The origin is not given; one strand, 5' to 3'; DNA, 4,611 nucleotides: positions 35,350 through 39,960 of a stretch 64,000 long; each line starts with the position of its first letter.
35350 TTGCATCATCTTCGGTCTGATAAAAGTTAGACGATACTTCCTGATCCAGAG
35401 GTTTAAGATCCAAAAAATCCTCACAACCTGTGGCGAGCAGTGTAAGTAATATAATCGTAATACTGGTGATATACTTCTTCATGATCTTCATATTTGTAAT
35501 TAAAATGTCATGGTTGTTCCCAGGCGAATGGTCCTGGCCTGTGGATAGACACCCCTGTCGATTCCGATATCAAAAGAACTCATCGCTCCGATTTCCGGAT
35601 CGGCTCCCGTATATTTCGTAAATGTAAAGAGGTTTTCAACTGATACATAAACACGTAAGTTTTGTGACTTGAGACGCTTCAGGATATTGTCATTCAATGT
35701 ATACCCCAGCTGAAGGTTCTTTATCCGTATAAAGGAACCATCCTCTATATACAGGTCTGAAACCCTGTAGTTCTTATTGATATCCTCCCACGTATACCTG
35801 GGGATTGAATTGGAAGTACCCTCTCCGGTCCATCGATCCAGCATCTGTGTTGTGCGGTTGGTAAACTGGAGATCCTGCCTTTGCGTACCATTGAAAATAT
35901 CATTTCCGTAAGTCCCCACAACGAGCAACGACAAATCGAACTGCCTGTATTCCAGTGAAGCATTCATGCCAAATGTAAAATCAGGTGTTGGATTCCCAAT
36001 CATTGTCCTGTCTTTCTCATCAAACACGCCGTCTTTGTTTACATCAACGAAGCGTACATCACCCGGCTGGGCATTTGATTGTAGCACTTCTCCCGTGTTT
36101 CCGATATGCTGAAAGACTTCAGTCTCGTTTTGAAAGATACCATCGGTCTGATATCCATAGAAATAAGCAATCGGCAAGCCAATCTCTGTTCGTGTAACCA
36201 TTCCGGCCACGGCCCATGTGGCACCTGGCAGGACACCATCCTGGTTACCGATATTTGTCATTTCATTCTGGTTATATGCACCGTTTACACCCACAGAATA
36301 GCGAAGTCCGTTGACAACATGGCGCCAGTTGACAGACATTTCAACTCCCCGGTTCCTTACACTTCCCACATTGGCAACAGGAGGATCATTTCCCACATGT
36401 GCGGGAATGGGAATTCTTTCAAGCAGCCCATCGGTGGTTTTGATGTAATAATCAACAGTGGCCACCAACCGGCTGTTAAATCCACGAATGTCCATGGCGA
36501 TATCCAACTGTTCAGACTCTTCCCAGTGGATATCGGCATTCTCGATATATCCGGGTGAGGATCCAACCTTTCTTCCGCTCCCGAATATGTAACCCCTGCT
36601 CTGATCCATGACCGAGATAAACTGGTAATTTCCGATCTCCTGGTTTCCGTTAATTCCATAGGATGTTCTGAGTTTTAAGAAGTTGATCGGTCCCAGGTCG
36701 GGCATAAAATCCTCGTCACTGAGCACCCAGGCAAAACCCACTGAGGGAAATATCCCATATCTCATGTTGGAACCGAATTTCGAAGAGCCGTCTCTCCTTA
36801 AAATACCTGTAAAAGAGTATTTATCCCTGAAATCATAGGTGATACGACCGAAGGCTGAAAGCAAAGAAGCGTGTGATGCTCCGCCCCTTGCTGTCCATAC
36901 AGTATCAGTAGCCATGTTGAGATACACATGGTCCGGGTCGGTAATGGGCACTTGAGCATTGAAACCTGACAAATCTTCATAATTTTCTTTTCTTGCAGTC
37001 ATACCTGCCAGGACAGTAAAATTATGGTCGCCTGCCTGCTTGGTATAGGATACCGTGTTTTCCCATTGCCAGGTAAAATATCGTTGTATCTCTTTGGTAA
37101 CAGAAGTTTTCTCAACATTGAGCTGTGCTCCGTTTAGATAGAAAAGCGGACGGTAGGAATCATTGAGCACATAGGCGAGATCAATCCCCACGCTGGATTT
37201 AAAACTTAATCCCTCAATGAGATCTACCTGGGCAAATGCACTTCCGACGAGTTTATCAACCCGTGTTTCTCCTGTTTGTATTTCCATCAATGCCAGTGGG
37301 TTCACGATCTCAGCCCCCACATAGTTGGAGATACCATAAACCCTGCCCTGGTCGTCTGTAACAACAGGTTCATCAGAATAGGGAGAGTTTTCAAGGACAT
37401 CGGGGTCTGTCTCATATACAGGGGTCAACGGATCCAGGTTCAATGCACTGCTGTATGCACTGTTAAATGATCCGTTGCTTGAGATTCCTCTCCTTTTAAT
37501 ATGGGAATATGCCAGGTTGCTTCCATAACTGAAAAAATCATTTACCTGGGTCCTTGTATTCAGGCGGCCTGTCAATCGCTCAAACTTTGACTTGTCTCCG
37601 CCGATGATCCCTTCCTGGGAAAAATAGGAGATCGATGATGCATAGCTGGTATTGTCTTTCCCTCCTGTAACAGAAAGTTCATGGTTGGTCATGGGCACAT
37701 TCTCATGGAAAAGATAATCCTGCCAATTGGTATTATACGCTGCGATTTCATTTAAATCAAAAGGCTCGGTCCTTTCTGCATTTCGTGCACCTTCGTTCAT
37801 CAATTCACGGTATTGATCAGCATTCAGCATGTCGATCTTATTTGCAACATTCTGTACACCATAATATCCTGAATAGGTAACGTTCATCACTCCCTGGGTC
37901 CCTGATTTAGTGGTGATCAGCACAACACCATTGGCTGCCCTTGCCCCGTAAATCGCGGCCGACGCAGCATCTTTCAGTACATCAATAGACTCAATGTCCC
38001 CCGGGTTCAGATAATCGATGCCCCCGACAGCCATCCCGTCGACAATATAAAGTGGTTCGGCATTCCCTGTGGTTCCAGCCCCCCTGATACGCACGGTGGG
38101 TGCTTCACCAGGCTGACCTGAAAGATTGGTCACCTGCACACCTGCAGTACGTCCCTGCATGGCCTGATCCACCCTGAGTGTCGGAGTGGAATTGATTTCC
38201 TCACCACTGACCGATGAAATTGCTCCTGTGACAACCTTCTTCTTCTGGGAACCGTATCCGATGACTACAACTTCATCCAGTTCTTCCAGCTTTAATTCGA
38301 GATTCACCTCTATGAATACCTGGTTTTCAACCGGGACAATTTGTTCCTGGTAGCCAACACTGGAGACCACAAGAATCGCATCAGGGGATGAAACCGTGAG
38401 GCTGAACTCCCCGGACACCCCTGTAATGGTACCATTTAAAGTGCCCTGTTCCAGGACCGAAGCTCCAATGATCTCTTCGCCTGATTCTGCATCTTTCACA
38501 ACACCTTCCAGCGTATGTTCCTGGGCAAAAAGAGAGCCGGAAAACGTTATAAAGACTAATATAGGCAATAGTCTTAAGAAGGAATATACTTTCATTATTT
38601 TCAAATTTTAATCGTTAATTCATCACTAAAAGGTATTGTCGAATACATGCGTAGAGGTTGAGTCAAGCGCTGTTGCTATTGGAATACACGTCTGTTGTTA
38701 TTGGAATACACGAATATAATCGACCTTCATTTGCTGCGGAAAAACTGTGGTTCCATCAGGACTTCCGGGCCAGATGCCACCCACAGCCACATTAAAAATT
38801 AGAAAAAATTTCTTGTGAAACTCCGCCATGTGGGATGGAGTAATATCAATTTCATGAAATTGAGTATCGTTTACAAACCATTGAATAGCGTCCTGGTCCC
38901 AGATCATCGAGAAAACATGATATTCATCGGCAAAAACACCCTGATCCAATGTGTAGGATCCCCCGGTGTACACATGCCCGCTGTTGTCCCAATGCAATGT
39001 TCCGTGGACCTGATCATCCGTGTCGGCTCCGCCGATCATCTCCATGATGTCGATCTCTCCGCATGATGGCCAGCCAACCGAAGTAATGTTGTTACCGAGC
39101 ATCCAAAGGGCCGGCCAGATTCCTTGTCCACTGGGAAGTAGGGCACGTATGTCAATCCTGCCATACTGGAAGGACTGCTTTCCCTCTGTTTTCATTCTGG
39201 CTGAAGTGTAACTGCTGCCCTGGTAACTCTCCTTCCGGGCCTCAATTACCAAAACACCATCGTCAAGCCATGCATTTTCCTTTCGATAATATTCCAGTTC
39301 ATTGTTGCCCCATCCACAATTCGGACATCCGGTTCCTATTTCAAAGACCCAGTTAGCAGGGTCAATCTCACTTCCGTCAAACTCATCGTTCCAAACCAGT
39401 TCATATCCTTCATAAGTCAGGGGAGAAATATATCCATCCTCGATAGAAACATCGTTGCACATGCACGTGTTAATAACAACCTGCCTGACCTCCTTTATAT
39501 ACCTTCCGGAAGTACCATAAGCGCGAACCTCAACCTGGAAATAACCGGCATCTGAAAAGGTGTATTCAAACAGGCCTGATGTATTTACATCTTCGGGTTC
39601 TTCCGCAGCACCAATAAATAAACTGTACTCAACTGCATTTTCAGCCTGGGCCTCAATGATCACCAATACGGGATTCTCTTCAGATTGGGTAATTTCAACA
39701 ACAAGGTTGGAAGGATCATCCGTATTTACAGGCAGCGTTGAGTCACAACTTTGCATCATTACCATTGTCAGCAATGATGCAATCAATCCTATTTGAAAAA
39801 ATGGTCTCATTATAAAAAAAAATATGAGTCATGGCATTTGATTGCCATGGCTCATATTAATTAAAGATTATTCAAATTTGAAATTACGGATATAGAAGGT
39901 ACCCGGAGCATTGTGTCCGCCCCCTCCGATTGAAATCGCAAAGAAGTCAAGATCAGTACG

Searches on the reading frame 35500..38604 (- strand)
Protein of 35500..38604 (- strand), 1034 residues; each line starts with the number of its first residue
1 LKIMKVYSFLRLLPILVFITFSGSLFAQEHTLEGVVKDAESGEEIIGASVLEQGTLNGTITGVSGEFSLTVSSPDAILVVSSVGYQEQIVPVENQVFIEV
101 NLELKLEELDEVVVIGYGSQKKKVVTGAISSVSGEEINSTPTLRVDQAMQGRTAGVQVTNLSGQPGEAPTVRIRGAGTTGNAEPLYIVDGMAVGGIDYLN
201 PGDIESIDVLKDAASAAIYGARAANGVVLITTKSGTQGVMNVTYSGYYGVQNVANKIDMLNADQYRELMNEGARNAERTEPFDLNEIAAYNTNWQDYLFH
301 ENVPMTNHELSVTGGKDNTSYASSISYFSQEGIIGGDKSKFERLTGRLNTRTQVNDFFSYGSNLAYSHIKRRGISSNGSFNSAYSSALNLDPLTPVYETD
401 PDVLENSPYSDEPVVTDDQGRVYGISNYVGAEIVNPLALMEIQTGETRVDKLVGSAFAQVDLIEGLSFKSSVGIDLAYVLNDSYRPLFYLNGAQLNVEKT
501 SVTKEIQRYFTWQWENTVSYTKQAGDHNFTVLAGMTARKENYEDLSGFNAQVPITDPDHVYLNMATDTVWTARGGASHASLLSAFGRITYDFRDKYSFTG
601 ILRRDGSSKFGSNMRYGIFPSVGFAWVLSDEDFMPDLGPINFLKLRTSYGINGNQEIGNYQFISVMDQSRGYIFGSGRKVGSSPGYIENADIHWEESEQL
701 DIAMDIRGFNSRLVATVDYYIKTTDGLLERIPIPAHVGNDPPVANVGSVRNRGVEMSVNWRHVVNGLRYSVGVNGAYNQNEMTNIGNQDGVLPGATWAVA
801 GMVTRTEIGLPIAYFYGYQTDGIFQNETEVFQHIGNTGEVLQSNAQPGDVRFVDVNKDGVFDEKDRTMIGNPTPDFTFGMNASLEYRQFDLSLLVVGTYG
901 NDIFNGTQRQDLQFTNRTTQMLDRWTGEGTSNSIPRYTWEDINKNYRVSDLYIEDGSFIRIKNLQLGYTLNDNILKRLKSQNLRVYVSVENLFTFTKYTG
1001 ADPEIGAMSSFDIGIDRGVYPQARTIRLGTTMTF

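Call 5: search_protein_families(library=pfam, proteins=[window:35500-38604:-], max_evalue=0.001)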
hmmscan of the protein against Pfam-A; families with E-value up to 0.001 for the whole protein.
window:35500-38604:- (1034 aa): 2 families
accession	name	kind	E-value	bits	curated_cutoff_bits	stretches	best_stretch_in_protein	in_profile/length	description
PF07715.20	Plug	-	9.3e-19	68.4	23.9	1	122-227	2-107/107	TonB-dependent Receptor Plug Domain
PF13715.12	CarbopepD_reg_2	-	5.6e-15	55.6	32.2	1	33-114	2-88/88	CarboxypepD_reg-like domain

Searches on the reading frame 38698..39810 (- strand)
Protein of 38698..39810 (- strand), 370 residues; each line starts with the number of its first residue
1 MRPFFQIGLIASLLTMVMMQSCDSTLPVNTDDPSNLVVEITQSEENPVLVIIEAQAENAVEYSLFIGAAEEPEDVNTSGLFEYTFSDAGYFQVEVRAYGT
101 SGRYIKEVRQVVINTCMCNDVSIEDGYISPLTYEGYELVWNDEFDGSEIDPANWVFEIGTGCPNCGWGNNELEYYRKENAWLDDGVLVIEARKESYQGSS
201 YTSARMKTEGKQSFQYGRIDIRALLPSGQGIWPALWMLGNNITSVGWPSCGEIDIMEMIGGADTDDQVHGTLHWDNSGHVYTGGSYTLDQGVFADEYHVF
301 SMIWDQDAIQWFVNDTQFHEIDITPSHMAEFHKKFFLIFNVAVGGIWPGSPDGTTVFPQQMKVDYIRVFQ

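Call 5: search_protein_families(library=pfam, proteins=[window:38698-39810:-], max_evalue=0.001)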
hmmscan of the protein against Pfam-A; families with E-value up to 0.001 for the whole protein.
window:38698-39810:- (370 aa): 2 families
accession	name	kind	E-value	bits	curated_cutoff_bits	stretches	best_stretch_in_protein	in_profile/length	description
PF00722.28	Glyco_hydro_16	-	3.1e-22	79.3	22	1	184-366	18-174/175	Glycosyl hydrolases family 16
PF03935.22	SKN1_KRE6_Sbg1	-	7.8e-13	48.1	30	1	136-240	117-224/501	Beta-glucan synthesis-associated protein SKN1/KRE6/Sbg1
